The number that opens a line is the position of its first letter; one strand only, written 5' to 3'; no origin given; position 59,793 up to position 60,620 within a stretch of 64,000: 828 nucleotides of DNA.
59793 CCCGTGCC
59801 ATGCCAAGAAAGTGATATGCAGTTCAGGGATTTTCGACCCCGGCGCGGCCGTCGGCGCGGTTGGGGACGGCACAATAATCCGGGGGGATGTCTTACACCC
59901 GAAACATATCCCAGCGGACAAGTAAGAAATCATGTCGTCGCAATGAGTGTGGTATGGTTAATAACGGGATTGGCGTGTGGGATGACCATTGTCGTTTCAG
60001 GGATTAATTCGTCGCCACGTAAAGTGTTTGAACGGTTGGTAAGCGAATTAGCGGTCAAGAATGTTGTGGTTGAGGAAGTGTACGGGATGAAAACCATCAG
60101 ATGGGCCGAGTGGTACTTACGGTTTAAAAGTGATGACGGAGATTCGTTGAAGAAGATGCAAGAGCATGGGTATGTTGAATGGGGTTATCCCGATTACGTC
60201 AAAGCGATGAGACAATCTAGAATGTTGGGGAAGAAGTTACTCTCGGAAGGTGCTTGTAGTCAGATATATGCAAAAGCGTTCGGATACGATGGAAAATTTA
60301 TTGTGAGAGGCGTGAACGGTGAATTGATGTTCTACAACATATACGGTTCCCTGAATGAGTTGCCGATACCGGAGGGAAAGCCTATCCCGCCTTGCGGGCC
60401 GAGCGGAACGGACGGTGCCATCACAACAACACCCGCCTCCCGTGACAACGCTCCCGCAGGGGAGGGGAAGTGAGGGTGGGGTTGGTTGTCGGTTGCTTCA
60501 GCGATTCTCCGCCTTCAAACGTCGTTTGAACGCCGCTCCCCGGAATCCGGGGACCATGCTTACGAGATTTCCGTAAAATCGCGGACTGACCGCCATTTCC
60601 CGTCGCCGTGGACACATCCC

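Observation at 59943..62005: Small accessory islet: low-GC membrane protein, two 27-bp palindromes, a recombinase 3' remnant fused to the second palindrome, a PIN-like gene with a small partner, and an orphan YD-repeat fragment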

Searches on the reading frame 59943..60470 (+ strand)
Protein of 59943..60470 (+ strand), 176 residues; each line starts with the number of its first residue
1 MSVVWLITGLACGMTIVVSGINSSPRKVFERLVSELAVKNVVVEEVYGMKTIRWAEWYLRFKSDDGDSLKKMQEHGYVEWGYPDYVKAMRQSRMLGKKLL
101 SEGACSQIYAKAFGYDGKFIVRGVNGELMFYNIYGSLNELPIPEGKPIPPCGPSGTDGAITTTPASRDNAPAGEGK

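Call 10: search_protein_families(library=pfam, proteins=[window:59943-60470:+], max_evalue=1)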
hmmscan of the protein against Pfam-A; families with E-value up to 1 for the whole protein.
window:59943-60470:+ (176 aa): 1 family
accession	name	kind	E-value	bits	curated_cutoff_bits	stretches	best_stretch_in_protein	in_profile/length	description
PF12105.13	SpoU_methylas_C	-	0.15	12.2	25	1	73-92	19-38/54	SpoU, rRNA methylase, C-terminal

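Call 11: search_protein_families(library=ncbifam, proteins=[window:59943-60470:+], max_evalue=1)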
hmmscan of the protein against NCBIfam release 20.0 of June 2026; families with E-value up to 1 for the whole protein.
window:59943-60470:+ (176 aa): 0 families

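Call 36: find_homologous_proteins(query=window:59943-60470:+, max_evalue=0.001)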
Query window:59943-60470:+ (176 aa): 1 proteins with E <= 0.001 among 44 candidates.
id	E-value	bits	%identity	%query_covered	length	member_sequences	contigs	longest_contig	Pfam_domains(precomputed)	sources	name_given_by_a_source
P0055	6.1e-106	370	100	93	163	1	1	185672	-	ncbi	ncbi:MAG: hypothetical protein V1809_09850 [Planctomycetota bacterium]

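Call 64: search_protein_families(library=padloc, proteins=[window:59943-60470:+], max_evalue=0.1)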
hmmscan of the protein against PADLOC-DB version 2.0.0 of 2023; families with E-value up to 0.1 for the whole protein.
window:59943-60470:+ (176 aa): 0 families

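Call 65: search_protein_families(library=phrogs, proteins=[window:59943-60470:+], max_evalue=0.1)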
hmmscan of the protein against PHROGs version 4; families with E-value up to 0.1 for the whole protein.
window:59943-60470:+ (176 aa): 0 families

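Call 71: predict_structure(protein=window:59943-60470:+)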
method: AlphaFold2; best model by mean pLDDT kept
length: 176 residues; sequences in the alignment: 1
mean_pLDDT: 36.6   pTM: 0.29
mean pLDDT of the five models: 36.6, 34.7, 33.5, 33.4, 31.2
residues with pLDDT >= 90: 0; 70-90: 0; 50-70: 3; < 50: 173
segments of 3 or more residues with pLDDT < 50: 1-118, 122-176
pLDDT, mean of each block of 10 residues (from residue 1): 28 28 38 38 32 28 43 41 32 41 46 43 46 37 32 34 32 39
secondary structure, 60 per line:
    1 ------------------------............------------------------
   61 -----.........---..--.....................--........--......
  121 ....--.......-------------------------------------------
elements in order: H25-36 H66-74 H82-102 E105-112 E115-124 E127-133
